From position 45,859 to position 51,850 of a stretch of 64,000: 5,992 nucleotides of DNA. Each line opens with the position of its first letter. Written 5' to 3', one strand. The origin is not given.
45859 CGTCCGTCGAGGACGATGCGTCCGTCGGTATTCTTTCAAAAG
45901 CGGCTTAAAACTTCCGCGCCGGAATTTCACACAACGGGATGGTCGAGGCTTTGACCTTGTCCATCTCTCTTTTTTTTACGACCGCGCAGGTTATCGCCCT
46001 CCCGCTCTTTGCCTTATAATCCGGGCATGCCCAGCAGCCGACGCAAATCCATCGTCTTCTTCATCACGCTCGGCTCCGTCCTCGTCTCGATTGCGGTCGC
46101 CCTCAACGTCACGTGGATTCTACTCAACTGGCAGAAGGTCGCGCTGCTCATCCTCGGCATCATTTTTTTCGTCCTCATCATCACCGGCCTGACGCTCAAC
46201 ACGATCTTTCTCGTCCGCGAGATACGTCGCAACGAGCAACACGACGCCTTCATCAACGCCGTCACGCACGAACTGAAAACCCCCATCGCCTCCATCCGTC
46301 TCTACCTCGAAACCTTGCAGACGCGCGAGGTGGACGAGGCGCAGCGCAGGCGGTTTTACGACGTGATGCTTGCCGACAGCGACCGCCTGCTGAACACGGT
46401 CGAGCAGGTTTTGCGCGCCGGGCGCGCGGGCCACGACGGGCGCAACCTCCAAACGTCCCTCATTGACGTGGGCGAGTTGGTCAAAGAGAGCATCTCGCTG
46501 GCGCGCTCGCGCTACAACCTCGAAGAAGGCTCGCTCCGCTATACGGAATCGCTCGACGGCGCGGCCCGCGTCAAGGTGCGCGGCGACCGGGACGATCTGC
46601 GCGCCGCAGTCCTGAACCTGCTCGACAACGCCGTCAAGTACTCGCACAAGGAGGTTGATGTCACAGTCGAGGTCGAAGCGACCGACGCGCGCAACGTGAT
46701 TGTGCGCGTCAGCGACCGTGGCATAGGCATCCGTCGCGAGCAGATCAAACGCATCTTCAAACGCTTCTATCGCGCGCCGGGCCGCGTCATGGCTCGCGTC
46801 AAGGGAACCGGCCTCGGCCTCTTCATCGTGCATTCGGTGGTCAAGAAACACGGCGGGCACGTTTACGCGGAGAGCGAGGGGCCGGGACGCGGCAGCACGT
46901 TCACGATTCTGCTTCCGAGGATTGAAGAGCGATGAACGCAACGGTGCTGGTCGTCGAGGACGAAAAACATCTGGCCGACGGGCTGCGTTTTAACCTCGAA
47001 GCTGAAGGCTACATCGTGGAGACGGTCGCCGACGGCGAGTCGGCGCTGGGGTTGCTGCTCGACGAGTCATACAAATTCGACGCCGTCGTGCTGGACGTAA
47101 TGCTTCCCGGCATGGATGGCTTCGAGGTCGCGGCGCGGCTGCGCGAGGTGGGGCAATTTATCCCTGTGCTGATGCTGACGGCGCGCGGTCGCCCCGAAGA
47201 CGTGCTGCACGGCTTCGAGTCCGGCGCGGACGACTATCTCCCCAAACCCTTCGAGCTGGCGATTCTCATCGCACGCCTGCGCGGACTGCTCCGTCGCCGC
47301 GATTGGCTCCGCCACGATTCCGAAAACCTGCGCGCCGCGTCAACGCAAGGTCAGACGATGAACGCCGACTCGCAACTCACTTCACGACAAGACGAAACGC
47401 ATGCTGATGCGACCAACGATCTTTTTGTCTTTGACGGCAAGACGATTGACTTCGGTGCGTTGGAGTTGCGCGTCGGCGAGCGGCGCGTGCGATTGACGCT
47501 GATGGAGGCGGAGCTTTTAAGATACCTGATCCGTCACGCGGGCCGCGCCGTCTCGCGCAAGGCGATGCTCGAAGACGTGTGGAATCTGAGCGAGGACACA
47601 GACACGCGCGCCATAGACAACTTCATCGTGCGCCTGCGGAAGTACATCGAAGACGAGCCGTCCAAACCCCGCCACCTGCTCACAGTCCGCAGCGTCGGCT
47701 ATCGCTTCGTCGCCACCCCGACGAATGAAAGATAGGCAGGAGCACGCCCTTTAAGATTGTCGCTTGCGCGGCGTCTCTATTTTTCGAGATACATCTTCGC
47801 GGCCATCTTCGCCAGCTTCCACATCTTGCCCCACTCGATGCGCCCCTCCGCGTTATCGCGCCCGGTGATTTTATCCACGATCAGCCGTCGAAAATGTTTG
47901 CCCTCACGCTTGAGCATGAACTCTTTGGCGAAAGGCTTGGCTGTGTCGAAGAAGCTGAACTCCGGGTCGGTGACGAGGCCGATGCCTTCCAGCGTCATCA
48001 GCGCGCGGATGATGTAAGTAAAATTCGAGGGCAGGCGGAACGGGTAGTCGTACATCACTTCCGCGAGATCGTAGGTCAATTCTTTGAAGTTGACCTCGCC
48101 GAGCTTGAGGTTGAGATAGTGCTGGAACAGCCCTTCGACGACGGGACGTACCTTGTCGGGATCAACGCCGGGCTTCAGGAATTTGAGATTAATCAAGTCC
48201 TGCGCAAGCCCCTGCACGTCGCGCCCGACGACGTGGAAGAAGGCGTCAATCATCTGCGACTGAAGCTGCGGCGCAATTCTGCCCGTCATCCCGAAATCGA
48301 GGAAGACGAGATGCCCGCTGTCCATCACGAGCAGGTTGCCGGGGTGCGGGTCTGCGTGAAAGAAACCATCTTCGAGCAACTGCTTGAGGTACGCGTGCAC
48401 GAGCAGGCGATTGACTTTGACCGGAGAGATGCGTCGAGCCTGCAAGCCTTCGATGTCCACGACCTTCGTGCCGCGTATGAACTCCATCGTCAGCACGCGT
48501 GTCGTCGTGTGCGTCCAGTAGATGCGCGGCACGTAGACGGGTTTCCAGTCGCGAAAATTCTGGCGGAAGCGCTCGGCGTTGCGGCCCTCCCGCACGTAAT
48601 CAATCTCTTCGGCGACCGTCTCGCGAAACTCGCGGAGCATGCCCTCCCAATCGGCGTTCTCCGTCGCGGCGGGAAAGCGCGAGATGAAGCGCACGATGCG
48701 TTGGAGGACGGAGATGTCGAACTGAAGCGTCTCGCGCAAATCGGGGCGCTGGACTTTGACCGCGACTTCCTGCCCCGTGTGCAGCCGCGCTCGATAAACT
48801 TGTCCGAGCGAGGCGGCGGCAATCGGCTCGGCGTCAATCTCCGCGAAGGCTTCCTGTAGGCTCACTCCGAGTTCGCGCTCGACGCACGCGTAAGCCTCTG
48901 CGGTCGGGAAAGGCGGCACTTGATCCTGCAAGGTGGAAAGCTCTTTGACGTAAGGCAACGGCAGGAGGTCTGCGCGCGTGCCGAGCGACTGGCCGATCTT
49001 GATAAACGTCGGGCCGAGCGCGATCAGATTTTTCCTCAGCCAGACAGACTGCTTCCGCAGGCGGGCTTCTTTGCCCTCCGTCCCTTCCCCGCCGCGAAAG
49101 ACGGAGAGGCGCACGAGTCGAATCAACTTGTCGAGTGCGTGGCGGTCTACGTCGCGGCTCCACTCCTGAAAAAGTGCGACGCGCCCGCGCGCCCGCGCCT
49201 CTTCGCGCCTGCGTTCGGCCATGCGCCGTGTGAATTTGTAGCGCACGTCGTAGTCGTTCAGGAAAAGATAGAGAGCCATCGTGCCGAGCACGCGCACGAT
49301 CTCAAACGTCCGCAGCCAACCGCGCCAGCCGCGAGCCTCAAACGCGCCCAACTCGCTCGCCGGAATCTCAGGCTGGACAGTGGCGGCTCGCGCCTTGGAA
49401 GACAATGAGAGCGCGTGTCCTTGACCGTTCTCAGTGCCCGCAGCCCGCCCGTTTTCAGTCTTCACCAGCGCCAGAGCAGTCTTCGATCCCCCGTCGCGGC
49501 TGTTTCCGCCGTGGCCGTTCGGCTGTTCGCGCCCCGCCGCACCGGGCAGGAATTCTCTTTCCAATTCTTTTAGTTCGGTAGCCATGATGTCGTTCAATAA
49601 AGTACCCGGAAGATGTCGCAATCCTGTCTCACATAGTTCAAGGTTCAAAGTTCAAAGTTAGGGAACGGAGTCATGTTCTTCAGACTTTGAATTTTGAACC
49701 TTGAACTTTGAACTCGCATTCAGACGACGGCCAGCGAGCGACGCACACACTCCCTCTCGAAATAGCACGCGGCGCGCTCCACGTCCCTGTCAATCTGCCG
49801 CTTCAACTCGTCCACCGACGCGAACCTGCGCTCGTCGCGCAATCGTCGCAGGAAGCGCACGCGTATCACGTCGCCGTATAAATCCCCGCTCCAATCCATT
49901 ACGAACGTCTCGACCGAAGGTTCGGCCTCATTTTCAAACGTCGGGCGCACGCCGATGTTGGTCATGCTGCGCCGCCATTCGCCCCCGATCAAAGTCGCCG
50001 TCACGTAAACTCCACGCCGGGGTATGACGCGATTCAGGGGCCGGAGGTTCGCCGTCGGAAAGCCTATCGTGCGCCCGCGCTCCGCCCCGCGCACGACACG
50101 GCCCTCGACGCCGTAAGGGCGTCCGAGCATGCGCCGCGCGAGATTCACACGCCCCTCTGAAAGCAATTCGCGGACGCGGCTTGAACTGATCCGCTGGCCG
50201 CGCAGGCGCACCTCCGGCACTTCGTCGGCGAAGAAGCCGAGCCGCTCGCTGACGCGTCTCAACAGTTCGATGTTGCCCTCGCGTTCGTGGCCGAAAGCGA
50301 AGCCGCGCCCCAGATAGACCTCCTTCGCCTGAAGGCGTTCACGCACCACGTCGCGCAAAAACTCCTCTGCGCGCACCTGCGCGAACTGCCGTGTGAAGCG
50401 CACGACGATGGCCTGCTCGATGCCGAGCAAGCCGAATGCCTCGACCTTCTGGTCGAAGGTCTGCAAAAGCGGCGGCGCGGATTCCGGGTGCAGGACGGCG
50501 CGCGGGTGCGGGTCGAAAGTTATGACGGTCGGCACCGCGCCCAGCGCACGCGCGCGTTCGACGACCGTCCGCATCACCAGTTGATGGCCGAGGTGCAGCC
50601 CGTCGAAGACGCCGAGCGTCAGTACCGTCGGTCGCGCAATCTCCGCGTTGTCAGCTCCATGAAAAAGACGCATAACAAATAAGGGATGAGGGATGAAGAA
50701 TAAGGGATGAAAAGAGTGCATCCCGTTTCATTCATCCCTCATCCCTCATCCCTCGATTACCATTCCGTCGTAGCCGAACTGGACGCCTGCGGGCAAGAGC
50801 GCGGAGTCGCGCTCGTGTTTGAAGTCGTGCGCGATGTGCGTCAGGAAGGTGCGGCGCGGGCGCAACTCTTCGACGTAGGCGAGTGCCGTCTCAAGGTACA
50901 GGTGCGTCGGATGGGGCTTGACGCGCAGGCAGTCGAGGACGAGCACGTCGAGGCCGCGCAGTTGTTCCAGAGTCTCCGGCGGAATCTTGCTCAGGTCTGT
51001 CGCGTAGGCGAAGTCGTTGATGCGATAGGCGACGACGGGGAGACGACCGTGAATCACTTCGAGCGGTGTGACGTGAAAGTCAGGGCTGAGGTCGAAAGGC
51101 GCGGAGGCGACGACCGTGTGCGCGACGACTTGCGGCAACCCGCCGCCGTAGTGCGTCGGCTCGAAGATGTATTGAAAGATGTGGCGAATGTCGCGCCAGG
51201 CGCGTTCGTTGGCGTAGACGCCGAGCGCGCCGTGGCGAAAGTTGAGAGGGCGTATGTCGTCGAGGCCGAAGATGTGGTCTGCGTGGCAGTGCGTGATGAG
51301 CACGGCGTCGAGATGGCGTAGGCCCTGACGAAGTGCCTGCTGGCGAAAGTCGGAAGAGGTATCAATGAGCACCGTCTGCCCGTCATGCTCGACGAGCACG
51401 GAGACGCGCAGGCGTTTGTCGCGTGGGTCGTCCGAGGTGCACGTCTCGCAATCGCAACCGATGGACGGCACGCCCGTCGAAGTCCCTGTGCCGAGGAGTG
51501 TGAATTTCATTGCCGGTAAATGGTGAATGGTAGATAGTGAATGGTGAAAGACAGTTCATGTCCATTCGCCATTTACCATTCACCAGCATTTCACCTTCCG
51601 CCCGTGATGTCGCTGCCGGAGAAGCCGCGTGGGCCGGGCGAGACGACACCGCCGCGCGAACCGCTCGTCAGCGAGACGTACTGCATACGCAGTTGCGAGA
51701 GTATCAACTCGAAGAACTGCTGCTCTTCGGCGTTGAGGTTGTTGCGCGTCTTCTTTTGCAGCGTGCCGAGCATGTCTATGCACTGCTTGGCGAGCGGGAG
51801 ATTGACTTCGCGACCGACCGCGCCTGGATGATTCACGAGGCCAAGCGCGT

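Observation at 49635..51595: Three consecutive 'heptamer-built' palindromes at the MBL / ribF / ABC1 gene junctions, the clearest copies of a family with at least 10 members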

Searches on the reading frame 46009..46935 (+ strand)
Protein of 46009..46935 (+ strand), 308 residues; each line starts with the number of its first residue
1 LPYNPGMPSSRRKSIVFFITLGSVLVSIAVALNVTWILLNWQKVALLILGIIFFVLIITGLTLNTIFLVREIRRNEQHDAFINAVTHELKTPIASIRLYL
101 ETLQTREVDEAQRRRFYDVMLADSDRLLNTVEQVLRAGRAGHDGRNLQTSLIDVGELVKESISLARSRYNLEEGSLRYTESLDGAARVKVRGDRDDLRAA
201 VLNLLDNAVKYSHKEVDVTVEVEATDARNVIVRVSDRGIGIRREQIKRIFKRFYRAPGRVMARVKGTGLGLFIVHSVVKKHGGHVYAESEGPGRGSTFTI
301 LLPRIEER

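Call 90: search_protein_families(library=pfam, proteins=[window:46009-46935:+])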
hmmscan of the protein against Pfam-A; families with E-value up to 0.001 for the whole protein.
window:46009-46935:+ (308 aa): 2 families
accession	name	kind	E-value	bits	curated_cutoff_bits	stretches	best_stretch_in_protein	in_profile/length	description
PF02518.31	HATPase_c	-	3e-29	102.2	26.4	1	192-304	1-109/111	Histidine kinase-, DNA gyrase B-, and HSP90-like ATPase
PF00512.31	HisKA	-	1.8e-12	47.6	26.9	1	79-140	3-63/66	His Kinase A (phospho-acceptor) domain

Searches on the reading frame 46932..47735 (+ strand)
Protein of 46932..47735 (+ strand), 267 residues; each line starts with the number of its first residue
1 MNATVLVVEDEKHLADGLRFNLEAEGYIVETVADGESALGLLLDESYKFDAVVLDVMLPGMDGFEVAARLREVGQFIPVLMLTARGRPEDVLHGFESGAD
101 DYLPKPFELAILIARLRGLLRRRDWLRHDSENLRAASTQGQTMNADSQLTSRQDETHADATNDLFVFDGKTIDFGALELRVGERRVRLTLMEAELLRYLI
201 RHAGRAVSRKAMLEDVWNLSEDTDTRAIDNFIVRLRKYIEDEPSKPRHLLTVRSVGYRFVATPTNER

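Call 14: search_protein_families(library=pfam, proteins=[window:46932-47735:+])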
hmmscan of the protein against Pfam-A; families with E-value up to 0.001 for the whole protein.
window:46932-47735:+ (267 aa): 2 families
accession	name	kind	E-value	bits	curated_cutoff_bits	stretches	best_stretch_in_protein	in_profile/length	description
PF00072.30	Response_reg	-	4.7e-27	94.8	30.2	1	5-116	1-110/111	Response regulator receiver domain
PF00486.34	Trans_reg_C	-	5.4e-22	78.1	26.2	1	184-259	2-77/77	Transcriptional regulatory protein, C terminal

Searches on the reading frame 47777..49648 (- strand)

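Call 14: search_protein_families(library=pfam, proteins=[window:47777-49648:-])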
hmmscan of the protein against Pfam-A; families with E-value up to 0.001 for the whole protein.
window:47777-49648:- (623 aa): 4 families
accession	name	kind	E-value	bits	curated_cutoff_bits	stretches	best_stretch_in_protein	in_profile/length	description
PF03109.22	ABC1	-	3.6e-84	282.2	22.9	1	240-483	2-242/244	ABC1 atypical kinase-like domain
PF01636.29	APH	-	0.00022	21.5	23.2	1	417-456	154-198/239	Phosphotransferase enzyme family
PF01163.29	RIO1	-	0.00068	19.7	22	0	284-453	2-149/187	RIO domain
PF00069.31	Pkinase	-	0.00098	19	31.7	0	378-461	67-151/263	Protein kinase domain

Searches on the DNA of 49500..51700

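Call 10: search_rna_families(source=window, start=49500, end=51700, threshold=evalue, max_evalue=10)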
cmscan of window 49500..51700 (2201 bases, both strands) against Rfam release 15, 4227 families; matches with E-value up to 10: 31.
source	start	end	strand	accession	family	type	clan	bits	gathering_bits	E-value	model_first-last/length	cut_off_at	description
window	51520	51586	+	RF03607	mir-9447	Gene; miRNA;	-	36.4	67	6.8e-05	1-68/68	no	mir-9447 microRNA precursor family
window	50678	50750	-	RF03371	mir-4788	Gene; miRNA;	-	35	91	0.00028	1-80/80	no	mir-4788 microRNA precursor family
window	49635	49707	+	RF03743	MIR7696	Gene; miRNA;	-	33.2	83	0.00064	1-88/88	no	MIR7696 microRNA precursor family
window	49625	49713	+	RF04211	MIR5185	Gene; miRNA;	-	29.8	101.7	0.0035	1-111/111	no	MIR5185 microRNA precursor family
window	50685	50757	+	RF03371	mir-4788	Gene; miRNA;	-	29.8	91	0.0058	1-80/80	no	mir-4788 microRNA precursor family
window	50679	50749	-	RF03964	mir-H1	Gene; miRNA;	-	28.4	97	0.059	1-85/85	no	mir-H1 microRNA precursor family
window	49635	49707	-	RF03743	MIR7696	Gene; miRNA;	-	27.9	83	0.015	1-88/88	no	MIR7696 microRNA precursor family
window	50678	50749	-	RF03778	mir-483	Gene; miRNA;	-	27.9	60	0.021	1-75/75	no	mir-483 microRNA precursor family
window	49636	49706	+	RF03498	mir-3145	Gene; miRNA;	-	26.6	98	0.021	1-84/84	no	mir-3145 microRNA precursor family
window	49635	49707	-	RF04211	MIR5185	Gene; miRNA;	-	26.2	101.7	0.029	24-92/111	no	MIR5185 microRNA precursor family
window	50679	50756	+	RF03349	mir-3151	Gene; miRNA;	-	26.1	83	0.14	1-85/85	no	mir-3151 microRNA precursor family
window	50679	50749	+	RF03964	mir-H1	Gene; miRNA;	-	26.1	97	0.19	1-85/85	no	mir-H1 microRNA precursor family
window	50690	50752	-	RF03946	mir-3132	Gene; miRNA;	-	24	84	0.38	1-75/75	no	mir-3132 microRNA precursor family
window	50673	50759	-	RF03792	MIR6462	Gene; miRNA;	-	23.7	96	0.34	1-119/119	no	MIR6462 microRNA precursor family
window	50672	50764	-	RF04113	MIR1523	Gene; miRNA;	-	23.5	96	0.13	1-92/92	no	MIR1523 microRNA precursor family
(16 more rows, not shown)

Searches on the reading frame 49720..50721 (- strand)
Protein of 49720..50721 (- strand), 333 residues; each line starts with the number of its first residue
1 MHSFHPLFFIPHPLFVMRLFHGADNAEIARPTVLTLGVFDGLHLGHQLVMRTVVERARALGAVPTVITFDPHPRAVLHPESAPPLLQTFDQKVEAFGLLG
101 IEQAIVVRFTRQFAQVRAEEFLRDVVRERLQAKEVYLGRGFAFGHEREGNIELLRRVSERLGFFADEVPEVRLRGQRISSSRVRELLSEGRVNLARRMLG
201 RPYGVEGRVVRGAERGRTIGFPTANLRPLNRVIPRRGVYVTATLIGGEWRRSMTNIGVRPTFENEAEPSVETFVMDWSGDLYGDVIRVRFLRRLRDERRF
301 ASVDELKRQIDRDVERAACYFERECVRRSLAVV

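Call 14: search_protein_families(library=pfam, proteins=[window:49720-50721:-])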
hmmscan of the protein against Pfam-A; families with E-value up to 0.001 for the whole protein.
window:49720-50721:- (333 aa): 2 families
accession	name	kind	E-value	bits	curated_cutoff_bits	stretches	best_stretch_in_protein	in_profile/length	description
PF06574.18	FAD_syn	-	3.5e-47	160.6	27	1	27-182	3-158/158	FAD synthetase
PF01687.23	Flavokinase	-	4.6e-43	146.8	19.6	1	199-320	1-123/124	Riboflavin kinase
